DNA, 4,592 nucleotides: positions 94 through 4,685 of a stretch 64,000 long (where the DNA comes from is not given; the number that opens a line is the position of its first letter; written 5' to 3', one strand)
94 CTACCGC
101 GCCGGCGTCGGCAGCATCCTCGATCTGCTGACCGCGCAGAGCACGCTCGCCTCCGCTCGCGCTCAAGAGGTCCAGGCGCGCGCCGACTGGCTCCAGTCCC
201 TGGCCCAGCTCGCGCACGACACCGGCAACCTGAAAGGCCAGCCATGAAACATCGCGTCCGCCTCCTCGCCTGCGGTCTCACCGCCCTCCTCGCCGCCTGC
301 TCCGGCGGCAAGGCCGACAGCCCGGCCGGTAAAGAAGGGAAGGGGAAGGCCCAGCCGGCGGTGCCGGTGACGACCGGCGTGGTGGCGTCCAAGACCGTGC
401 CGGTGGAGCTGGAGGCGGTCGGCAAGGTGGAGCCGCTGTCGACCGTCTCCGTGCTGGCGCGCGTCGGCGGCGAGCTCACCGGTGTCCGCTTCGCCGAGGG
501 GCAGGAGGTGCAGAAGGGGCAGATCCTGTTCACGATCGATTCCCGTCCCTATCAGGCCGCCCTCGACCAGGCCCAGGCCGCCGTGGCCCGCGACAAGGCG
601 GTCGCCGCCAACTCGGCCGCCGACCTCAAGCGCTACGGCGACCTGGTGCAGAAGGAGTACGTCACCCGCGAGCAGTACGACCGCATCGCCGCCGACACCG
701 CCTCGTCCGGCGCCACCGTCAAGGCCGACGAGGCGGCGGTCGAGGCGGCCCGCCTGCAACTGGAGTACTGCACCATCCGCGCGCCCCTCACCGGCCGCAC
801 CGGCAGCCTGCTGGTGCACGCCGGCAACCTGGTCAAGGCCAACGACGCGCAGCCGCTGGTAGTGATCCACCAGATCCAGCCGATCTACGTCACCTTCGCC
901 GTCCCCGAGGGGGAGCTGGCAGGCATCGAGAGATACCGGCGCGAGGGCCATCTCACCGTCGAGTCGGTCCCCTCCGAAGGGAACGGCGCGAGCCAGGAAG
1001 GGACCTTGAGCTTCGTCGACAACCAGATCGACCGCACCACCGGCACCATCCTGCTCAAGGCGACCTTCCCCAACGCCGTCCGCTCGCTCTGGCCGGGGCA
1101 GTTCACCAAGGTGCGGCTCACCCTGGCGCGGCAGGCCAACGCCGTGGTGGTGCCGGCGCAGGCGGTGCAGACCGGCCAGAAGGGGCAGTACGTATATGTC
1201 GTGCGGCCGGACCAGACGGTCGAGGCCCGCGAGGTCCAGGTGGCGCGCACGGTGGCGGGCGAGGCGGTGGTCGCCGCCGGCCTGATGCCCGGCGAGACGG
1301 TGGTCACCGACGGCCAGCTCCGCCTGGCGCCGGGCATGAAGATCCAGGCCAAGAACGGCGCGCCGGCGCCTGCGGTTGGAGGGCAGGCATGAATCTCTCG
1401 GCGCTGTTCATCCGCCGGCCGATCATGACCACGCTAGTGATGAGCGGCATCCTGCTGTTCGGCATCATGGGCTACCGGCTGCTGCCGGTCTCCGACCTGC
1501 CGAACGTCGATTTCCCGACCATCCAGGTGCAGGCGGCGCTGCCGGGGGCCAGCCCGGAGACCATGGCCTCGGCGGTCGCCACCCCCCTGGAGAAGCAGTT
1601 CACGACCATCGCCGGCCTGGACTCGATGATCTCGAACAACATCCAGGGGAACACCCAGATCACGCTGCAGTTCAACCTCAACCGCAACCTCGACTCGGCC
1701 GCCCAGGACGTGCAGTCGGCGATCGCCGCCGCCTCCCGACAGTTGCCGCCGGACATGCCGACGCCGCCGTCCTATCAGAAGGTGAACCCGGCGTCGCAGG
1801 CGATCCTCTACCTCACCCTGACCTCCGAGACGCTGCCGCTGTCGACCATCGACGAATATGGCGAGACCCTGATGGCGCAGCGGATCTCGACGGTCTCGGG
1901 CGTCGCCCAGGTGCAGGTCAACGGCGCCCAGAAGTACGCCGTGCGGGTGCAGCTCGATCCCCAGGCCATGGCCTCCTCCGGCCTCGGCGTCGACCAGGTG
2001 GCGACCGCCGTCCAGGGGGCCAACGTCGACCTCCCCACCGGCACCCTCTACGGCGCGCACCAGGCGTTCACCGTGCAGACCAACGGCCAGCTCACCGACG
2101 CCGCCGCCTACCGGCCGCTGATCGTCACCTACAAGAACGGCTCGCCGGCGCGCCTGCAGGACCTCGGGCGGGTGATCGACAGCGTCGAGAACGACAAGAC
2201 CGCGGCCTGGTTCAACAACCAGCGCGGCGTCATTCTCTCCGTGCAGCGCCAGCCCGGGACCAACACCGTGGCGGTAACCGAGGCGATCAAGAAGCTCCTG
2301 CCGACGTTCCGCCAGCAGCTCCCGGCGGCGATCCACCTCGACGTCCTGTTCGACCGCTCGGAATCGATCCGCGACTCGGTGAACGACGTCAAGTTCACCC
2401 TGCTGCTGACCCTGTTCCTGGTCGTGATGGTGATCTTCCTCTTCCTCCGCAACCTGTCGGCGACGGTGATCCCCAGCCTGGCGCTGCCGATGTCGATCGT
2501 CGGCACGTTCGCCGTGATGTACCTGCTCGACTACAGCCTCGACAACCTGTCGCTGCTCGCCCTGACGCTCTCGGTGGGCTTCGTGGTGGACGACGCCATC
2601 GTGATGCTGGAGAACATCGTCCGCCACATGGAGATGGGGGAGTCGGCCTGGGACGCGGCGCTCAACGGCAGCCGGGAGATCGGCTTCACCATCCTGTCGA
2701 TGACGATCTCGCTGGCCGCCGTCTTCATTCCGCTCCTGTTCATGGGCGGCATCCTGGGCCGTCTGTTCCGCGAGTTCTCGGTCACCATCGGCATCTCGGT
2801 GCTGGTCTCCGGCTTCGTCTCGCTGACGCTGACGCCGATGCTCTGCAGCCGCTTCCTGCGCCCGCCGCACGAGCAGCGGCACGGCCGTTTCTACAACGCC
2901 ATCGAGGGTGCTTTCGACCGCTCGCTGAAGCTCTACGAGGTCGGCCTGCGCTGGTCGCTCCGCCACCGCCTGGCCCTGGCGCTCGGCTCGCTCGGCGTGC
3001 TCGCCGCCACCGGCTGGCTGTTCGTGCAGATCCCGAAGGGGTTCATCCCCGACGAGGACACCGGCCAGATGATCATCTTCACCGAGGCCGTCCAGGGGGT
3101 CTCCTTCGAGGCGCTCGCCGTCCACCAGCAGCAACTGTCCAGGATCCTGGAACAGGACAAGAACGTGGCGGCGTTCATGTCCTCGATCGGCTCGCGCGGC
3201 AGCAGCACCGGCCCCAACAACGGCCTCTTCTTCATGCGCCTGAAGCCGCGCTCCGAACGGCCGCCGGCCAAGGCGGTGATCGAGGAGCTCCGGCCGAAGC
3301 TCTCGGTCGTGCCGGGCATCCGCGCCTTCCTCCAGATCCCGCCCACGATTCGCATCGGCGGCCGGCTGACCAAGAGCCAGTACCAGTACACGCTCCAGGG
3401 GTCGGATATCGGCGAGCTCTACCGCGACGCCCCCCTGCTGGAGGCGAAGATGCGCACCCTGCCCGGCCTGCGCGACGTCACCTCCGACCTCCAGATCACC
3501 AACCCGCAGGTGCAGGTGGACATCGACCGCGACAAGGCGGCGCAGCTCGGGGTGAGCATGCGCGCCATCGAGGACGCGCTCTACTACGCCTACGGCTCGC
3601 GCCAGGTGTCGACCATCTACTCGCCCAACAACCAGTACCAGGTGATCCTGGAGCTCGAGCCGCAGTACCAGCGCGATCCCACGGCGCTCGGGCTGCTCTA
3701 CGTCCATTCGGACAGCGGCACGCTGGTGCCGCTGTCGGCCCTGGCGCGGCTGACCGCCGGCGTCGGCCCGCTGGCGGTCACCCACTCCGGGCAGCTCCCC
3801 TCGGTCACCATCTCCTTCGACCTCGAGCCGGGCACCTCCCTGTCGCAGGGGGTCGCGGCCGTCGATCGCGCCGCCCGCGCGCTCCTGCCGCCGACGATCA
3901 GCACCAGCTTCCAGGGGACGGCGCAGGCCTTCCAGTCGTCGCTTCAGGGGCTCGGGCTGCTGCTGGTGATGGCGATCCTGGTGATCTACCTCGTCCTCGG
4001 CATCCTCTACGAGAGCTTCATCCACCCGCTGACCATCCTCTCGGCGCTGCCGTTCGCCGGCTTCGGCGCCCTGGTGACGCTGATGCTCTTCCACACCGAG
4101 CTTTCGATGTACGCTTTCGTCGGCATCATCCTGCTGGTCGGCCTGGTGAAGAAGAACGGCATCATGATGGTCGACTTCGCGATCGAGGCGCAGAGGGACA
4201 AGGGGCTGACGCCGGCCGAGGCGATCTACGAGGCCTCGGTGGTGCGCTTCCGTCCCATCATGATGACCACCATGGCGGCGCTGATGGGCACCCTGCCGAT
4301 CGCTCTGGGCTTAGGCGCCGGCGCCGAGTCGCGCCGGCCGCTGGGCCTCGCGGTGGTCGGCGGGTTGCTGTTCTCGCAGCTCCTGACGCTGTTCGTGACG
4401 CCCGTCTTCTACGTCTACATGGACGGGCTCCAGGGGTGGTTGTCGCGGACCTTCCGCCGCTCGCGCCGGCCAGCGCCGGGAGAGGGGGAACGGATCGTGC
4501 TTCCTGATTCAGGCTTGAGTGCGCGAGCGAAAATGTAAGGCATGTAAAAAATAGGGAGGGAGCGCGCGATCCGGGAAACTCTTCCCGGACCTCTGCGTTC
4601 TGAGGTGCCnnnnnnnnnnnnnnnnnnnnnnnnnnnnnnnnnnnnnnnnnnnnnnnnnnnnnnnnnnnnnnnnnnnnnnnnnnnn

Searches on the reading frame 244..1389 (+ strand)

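Call 41: search_protein_families(library=pfam, proteins=[window:244-1389:+], max_evalue=0.001)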
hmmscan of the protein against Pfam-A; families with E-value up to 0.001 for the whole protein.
window:244-1389:+ (382 aa): 3 families
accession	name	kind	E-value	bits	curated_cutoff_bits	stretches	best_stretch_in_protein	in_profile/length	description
PF16576.10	HlyD_D23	-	1.9e-14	53.9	30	1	56-287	6-213/214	Barrel-sandwich domain of CusB or HlyD membrane-fusion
PF13437.12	HlyD_3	-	3.3e-07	31.5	22.2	1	177-278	1-96/106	HlyD family secretion protein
PF13533.13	Biotin_lipoyl_2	-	1e-05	25.7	29.8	1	71-99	4-32/32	Biotin-lipoyl like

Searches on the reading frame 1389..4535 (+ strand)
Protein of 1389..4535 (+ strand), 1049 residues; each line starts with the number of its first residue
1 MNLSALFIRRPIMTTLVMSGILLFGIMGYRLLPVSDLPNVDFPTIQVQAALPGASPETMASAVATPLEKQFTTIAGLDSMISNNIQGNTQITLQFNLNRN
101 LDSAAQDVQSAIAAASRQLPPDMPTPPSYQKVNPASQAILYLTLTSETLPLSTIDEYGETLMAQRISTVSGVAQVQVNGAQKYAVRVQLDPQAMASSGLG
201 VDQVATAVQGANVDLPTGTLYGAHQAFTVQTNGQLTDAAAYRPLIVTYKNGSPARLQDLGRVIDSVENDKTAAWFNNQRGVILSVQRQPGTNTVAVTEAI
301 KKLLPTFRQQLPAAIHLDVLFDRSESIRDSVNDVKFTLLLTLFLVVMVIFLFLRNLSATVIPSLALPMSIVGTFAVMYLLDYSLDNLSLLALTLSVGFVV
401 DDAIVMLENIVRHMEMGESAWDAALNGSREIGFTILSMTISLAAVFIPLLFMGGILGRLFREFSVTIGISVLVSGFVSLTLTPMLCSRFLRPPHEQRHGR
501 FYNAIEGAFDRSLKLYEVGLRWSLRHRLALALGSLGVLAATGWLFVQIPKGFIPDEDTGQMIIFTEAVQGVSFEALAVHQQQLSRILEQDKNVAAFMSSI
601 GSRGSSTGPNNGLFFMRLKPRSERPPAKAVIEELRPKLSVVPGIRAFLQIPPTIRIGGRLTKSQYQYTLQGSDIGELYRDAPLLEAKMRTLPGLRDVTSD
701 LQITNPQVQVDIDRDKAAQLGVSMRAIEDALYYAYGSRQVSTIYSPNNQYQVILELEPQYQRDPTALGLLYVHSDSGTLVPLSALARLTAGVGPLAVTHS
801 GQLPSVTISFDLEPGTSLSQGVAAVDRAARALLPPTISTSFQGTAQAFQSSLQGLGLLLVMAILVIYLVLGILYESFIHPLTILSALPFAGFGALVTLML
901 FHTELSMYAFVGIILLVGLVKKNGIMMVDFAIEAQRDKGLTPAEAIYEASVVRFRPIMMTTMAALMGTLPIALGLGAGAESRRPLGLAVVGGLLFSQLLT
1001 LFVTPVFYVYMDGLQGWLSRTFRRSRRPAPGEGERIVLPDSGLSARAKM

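Call 41: search_protein_families(library=pfam, proteins=[window:1389-4535:+], max_evalue=0.001)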
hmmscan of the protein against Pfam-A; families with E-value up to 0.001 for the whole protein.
window:1389-4535:+ (1049 aa): 3 families
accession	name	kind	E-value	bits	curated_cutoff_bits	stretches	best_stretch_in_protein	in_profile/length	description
PF00873.25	ACR_tran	-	0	1067.1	28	1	4-1011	2-1020/1021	AcrB/AcrD/AcrF family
PF03176.21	MMPL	-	8.2e-10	38.6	20.5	1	254-489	59-305/333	MMPL family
PF02355.23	SecD_SecF_C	-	0.00082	19.3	20.5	0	337-480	36-181/189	Protein export membrane protein SecD/SecF, C-terminal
